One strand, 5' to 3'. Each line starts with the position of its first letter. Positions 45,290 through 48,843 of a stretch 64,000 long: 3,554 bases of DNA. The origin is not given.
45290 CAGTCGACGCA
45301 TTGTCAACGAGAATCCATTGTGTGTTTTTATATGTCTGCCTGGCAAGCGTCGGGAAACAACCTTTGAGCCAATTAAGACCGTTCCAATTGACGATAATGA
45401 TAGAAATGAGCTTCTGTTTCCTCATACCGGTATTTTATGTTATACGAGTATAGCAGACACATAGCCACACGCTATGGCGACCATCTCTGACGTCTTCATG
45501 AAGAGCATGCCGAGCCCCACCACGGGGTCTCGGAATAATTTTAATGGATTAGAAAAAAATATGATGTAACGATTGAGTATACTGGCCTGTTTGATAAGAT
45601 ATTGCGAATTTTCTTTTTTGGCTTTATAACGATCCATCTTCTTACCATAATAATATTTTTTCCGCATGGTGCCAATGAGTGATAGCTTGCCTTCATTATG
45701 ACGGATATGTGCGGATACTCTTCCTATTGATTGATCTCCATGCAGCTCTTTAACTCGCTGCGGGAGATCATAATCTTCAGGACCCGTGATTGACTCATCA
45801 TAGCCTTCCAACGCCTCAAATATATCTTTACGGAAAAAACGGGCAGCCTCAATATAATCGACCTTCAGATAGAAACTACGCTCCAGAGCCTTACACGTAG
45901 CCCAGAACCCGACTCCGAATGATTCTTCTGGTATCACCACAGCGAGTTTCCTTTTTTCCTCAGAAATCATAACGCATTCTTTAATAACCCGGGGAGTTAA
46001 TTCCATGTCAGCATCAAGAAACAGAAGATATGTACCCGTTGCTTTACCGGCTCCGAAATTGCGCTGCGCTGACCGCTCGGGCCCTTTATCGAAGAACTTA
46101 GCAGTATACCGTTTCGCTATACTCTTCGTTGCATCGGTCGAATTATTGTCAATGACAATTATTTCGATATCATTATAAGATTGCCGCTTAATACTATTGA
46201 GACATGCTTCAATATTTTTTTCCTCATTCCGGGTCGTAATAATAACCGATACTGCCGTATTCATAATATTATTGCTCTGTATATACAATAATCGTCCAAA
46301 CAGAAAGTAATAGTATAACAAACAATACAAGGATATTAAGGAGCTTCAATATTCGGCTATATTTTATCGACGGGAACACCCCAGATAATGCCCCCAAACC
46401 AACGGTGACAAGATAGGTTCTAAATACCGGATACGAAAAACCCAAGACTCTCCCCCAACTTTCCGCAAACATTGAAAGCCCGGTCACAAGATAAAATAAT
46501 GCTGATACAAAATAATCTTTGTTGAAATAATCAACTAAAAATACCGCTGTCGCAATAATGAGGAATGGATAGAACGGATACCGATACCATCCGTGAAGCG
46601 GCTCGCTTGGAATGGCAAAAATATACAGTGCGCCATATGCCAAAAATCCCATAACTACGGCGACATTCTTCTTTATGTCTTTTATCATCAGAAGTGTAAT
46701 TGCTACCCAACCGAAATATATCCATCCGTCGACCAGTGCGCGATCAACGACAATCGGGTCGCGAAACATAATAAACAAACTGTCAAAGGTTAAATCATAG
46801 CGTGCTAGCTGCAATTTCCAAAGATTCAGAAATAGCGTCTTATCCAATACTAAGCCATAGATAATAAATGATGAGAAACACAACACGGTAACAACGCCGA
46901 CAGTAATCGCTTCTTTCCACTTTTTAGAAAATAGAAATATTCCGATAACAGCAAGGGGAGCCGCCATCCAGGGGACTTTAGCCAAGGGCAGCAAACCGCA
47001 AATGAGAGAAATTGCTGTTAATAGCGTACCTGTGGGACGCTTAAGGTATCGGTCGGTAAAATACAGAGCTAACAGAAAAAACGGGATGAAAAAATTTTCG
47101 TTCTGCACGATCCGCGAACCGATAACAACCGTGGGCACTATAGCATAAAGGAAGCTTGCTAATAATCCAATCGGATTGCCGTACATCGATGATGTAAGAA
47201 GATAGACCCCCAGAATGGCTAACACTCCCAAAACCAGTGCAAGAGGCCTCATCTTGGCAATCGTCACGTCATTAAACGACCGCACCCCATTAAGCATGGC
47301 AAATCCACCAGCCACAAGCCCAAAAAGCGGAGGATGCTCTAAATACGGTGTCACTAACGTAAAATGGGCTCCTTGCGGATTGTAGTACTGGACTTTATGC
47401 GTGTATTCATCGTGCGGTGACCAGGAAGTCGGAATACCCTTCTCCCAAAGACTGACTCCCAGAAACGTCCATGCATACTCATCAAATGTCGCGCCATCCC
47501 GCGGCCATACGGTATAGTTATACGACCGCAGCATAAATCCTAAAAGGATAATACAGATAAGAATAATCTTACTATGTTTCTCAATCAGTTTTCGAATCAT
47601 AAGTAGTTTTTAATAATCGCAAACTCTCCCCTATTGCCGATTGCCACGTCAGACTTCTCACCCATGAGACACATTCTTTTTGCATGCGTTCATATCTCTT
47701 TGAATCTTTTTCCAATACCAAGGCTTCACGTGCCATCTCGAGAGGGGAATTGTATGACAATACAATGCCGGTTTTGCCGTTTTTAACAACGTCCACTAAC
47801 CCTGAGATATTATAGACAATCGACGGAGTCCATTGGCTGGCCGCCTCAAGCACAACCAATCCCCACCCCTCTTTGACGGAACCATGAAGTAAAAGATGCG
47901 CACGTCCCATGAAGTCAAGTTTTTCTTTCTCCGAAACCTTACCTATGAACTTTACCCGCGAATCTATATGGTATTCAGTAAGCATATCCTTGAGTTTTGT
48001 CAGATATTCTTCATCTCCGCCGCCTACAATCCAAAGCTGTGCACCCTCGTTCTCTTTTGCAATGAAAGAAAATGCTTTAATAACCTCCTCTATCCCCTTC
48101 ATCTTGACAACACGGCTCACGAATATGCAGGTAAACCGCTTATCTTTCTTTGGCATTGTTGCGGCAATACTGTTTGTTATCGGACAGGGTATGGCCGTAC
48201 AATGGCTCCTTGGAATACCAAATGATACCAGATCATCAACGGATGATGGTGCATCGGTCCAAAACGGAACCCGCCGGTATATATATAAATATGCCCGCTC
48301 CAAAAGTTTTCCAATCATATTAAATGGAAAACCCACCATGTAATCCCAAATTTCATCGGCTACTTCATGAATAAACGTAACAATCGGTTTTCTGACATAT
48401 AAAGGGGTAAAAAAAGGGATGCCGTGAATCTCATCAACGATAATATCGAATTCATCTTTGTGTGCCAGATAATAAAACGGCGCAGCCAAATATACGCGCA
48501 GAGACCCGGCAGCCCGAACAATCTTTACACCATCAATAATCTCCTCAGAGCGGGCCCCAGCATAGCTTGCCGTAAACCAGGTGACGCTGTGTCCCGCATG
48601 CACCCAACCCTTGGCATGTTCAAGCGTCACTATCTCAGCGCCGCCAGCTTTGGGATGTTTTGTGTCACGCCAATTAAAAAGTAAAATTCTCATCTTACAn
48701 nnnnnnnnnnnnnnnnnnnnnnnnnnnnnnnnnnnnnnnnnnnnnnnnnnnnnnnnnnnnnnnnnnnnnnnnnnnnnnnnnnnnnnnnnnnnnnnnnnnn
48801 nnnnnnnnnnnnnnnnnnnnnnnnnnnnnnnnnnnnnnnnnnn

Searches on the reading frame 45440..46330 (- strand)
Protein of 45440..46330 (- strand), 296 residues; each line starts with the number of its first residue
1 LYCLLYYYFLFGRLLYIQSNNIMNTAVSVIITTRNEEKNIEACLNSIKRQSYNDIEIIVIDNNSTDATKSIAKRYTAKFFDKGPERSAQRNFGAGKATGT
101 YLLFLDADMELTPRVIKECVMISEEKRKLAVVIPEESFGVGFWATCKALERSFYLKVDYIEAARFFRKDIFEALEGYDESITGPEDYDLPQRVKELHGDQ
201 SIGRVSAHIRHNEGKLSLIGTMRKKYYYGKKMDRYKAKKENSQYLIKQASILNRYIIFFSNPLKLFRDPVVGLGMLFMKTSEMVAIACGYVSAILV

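Call 3: search_protein_families(library=pfam, proteins=[window:45440-46330:-], max_evalue=0.01)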
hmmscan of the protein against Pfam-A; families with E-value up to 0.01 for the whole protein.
window:45440-46330:- (296 aa): 3 families
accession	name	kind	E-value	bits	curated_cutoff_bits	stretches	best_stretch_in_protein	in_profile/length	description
PF00535.33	Glycos_transf_2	-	8.4e-28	97.8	23.3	1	28-139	1-121/168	Glycosyl transferase family 2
PF10111.15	Glyco_tranf_2_2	-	6.2e-11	42.7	27.3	1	28-118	1-101/276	Glycosyltransferase like family 2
PF13641.12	Glyco_tranf_2_3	-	9.5e-07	29.5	27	1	27-122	3-110/230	Glycosyltransferase like family 2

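Call 4: search_protein_families(library=ncbifam, proteins=[window:45440-46330:-], max_evalue=0.01)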
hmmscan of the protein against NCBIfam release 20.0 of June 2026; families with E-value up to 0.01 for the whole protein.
window:45440-46330:- (296 aa): 23 families
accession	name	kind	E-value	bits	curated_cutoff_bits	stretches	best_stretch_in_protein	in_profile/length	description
TIGR04283.1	glyco_like_mftF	equivalog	5.2e-27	94.9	182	1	27-225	1-198/221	TIGR04283 family arsenosugar biosynthesis glycosyltransferase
NF007482.0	PRK10073.1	equivalog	4.6e-17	62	423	1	24-126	5-113/334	glycosyltransferase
NF041875.1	EPS_EpsD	equivalog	1.1e-16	61.2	370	1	27-128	1-109/325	exopolysaccharide biosynthesis glycosyltransferase EpsD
TIGR03965.1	mycofact_glyco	equivalog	8e-16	57.9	280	2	25-117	74-173/467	mycofactocin biosynthesis glycosyltransferase MftF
NF047683.1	TeichurnBiosyTuaG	equivalog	2.8e-12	46.8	400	1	25-116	6-104/252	teichuronic acid biosynthesis protein TuaG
NF050050.1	ProtGlycPglI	equivalog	2.2e-11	43.7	500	1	26-122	3-107/306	GalNAc(5)-diNAcBac-PP-undecaprenol beta-1,3-glucosyltransferase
NF045692.1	OglycostaseCruG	equivalog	1.4e-10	40.7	600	1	24-77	40-93/386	2'-O-glycosyltransferase CruG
NF053739.1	GlytfEpsEBac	equivalog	4.8e-10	38.9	450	1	27-179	3-169/265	glycosyltransferase EpsE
TIGR03469.1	HpnB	hypoth_equivalog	5.5e-10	38.8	379.25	1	25-77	44-97/386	hopene-associated glycosyltransferase HpnB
NF041394.1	GtaseAglG_Halo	equivalog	7.9e-10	38.5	440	1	26-181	2-178/304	glucosyl-dolichyl phosphate glucuronosyltransferase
TIGR03937.1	PgaC_IcaA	equivalog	1.6e-09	37.2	422.3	1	5-122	21-149/407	poly-beta-1,6-N-acetyl-D-glucosamine synthase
NF038299.1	EPS_HpsN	equivalog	7e-09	35.1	425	1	26-132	2-115/317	hormogonium polysaccharide biosynthesis glycosyltransferase HpsN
NF010496.0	PRK13915.1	equivalog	7.8e-09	35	262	1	23-84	29-93/307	glucosyl-3-phosphoglycerate synthase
NF038302.1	EPS_HpsE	equivalog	2e-08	33.6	300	1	27-119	3-107/307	hormogonium polysaccharide biosynthesis glycosyltransferase HpsE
TIGR03111.1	glyc2_xrt_Gpos1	hypoth_equivalog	2.2e-08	33.3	363.95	1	26-130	50-163/439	TIGR03111 family XrtG-associated glycosyltransferase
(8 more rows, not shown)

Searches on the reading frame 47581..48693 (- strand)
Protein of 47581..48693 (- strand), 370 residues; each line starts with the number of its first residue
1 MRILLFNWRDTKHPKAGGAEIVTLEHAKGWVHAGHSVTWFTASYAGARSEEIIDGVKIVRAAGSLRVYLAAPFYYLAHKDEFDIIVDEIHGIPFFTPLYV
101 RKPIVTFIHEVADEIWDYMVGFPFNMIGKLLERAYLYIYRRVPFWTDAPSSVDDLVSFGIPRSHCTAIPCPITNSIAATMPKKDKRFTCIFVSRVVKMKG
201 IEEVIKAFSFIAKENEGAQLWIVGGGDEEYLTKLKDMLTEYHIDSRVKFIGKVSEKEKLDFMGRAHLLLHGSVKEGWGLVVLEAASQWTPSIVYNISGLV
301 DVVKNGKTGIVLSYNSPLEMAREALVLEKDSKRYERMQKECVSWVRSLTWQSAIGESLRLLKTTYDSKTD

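Call 3: search_protein_families(library=pfam, proteins=[window:47581-48693:-], max_evalue=0.01)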
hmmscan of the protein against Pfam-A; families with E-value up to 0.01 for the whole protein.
window:47581-48693:- (370 aa): 5 families
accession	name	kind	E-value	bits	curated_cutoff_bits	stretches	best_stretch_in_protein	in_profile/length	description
PF00534.26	Glycos_transf_1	-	6.5e-33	114.1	26.4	1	181-339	10-167/172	Glycosyl transferases group 1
PF13692.12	Glyco_trans_1_4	-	2.2e-22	80.3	27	1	187-327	2-139/142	Glycosyl transferases group 1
PF20706.3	GT4-conflict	-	5.8e-12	45.7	26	1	178-312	189-324/385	Family 4 Glycosyltransferase in conflict systems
PF13439.12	Glyco_transf_4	-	1.2e-11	45.4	28.5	1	17-172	2-166/170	Glycosyltransferase Family 4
PF13579.12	Glyco_trans_4_4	-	0.0001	23.1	29.7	1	17-170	1-157/158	Glycosyl transferase 4-like domain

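Call 4: search_protein_families(library=ncbifam, proteins=[window:47581-48693:-], max_evalue=0.01)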
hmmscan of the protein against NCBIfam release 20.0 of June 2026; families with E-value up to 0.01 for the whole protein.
window:47581-48693:- (370 aa): 40 families (the best 25 are shown)
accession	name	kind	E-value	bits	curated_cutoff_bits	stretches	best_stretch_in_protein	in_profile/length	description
TIGR03999.1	thiol_BshA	equivalog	1.8e-25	89.6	273.7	1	183-347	196-355/375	N-acetyl-alpha-D-glucosaminyl L-malate synthase BshA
NF046085.1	XrtY_assoc_Gly1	equivalog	3.1e-21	75.7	400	1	176-344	199-363/387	XrtY-associated glycosyltransferase XYAG1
NF041876.1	EPS_EpsE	equivalog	1.3e-20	74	400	1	179-340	207-371/389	exopolysaccharide biosynthesis GT4 family glycosyltransferase EpsE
TIGR03449.1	mycothiol_MshA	equivalog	2.2e-18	66.4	462.5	1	188-358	222-397/406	D-inositol-3-phosphate glycosyltransferase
NF041010.1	glycosy_Agl16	equivalog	1.1e-17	64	575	1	153-352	146-339/352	glycosylation protein Agl16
NF047880.1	glyco_SdgA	exception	8.5e-16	57.6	800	1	169-347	297-473/488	serine-aspartate repeat adhesin O-glycosyltransferase SdgA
TIGR04047.1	MSMEG_0565_glyc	hypoth_equivalog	1.4e-14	54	259.85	1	197-356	204-366/373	MSMEG_0565 family glycosyltransferase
NF038011.1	PelF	equivalog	3.1e-14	52.9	100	1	163-353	280-480/489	GT4 family glycosyltransferase PelF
NF038229.1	Glyco4_Geo_Pelo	equivalog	1e-13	51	400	1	197-348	172-319/338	GPMC system family 4 glycosyltransferase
TIGR04157.1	glyco_rSAM_CFB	subfamily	1.1e-13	50.9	400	1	189-316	230-352/406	TIGR04157 family glycosyltransferase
TIGR02095.1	glgA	subfamily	6.2e-13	48.2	328.45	1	180-352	288-465/477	glycogen/starch synthase, ADP-glucose type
TIGR03088.1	stp2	hypoth_equivalog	6.2e-12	45.2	409.05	1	175-336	183-344/374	TIGR03088 family PEP-CTERM/XrtA system glycosyltransferase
NF007396.0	PRK09922.1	equivalog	6.4e-12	45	385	1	153-312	148-308/361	lipopolysaccharide 1,6-galactosyltransferase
TIGR04063.1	stp3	hypoth_equivalog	4.7e-11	42.2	442.05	1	191-354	218-385/397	TIGR04063 family PEP-CTERM/XrtA system glycosyltransferase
NF049988.1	MGlcDAGSynMgs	equivalog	8.5e-11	41.8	400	1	178-340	205-363/398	alpha-monoglucosyldiacylglycerol synthase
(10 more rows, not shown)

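Call 73: search_solved_structures(query=window:47581-48693:-, max_evalue=0.00001)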
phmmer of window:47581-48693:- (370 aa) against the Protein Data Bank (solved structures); distinct sequences matched with E-value up to 0.00001: 43.
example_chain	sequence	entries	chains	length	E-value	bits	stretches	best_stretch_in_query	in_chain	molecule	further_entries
2jjm_A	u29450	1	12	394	1.1e-16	64.2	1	189-339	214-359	GLYCOSYL TRANSFERASE, GROUP 1 FAMILY PROTEIN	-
3mbo_A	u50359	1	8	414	1.3e-16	63.9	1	189-339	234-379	Glycosyltransferase, group 1 family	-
5d00_A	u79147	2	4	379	1.7e-13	53.7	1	188-343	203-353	N-acetyl-alpha-D-glucosaminyl L-malate synthase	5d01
3c4q_A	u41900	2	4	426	6.5e-11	45.2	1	189-355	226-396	Predicted glycosyltransferases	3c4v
3c48_A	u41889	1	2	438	6.9e-11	45.1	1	189-355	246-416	Predicted glycosyltransferases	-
6n1x_A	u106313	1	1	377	1.2e-10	44.4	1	188-343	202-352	Glycosyltransferase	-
6d9t_A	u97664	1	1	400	1.4e-10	44.1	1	188-343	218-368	Glycosyl transferase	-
2f9f_A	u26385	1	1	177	5.1e-09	39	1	190-342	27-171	first mannosyl transferase (wbaZ-1)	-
3fro_A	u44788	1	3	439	1.1e-08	37.9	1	184-354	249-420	GlgA glycogen synthase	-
2bis_A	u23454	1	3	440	1.1e-08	37.9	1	184-354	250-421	GLGA GLYCOGEN SYNTHASE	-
3l01_A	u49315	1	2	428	1.4e-08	37.6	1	184-353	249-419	GlgA glycogen synthase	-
6kih_A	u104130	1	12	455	6.5e-08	35.3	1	188-313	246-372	Tll1590 protein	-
7qnt_AAA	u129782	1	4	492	1.7e-07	34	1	172-332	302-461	TarM(Se)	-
7qd7_AAA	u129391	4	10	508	1.8e-07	33.9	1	172-332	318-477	TarM(Se)_G117R | TarM(Se)_G117R-4RboP | TarM(Se)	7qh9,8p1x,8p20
7w41_A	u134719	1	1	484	2.7e-07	33.3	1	184-363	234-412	Gastrin-releasing peptide receptor,GlgA glycogen synthase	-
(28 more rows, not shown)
